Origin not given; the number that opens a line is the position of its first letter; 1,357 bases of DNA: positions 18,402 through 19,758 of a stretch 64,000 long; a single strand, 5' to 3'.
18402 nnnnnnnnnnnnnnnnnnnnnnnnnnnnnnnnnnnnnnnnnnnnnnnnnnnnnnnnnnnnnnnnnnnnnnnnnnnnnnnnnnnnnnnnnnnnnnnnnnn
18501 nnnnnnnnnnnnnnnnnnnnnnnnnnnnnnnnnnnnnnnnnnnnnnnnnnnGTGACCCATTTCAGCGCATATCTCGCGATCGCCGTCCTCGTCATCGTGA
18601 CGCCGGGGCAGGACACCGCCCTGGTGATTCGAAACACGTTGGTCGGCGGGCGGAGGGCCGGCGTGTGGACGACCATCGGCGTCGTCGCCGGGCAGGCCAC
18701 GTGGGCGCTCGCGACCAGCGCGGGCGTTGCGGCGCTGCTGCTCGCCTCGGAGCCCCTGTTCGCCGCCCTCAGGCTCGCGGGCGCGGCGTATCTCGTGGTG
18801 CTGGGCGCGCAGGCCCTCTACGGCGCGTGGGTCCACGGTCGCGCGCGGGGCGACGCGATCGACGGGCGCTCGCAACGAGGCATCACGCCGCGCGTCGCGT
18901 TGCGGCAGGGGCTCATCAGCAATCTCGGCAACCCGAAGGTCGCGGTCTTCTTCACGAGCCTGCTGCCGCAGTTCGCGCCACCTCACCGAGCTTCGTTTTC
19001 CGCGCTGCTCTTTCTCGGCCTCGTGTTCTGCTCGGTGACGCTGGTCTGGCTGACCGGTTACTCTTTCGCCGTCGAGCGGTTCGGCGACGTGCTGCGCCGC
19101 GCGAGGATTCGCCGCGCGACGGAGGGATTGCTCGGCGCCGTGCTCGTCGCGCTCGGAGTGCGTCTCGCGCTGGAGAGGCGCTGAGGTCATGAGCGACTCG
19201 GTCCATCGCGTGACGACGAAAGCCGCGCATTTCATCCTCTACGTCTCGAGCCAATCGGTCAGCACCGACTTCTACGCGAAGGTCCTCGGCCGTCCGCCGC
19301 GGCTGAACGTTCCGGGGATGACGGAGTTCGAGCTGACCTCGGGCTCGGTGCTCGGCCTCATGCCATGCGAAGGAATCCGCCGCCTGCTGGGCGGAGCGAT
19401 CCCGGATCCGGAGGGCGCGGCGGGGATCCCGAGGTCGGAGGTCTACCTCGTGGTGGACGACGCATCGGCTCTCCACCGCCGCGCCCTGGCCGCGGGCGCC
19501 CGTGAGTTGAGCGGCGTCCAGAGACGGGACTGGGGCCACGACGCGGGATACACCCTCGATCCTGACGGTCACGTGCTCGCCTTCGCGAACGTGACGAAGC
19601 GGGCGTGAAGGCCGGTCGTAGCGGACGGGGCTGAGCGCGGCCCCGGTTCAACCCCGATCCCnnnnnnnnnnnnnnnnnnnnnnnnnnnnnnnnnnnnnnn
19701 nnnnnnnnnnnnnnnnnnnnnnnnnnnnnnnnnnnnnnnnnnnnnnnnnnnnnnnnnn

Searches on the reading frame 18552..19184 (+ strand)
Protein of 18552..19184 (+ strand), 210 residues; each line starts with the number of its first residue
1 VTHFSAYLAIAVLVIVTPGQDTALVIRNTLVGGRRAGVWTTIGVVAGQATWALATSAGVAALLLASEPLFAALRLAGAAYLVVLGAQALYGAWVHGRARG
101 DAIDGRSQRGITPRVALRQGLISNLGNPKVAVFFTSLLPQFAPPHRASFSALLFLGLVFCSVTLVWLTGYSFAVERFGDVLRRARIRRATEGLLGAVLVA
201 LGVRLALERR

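Call 13: search_protein_families(library=pfam, proteins=[window:18552-19184:+], max_evalue=0.001)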
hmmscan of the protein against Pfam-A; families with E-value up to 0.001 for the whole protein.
window:18552-19184:+ (210 aa): 1 family
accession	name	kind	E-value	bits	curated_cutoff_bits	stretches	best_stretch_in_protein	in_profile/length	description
PF01810.24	LysE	-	9.5e-32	110.5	25.6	1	13-208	2-192/193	LysE type translocator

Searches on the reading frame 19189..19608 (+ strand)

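Call 13: search_protein_families(library=pfam, proteins=[window:19189-19608:+], max_evalue=0.001)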
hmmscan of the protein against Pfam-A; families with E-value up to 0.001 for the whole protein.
window:19189-19608:+ (139 aa): 2 families
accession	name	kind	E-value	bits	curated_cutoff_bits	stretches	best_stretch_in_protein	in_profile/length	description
PF00903.31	Glyoxalase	-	1.7e-09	38.5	20.6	1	13-132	3-121/121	Glyoxalase/Bleomycin resistance protein/Dioxygenase superfamily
PF18029.7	Glyoxalase_6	-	1.6e-06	29.2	23.6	1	25-130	12-103/106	Glyoxalase-like domain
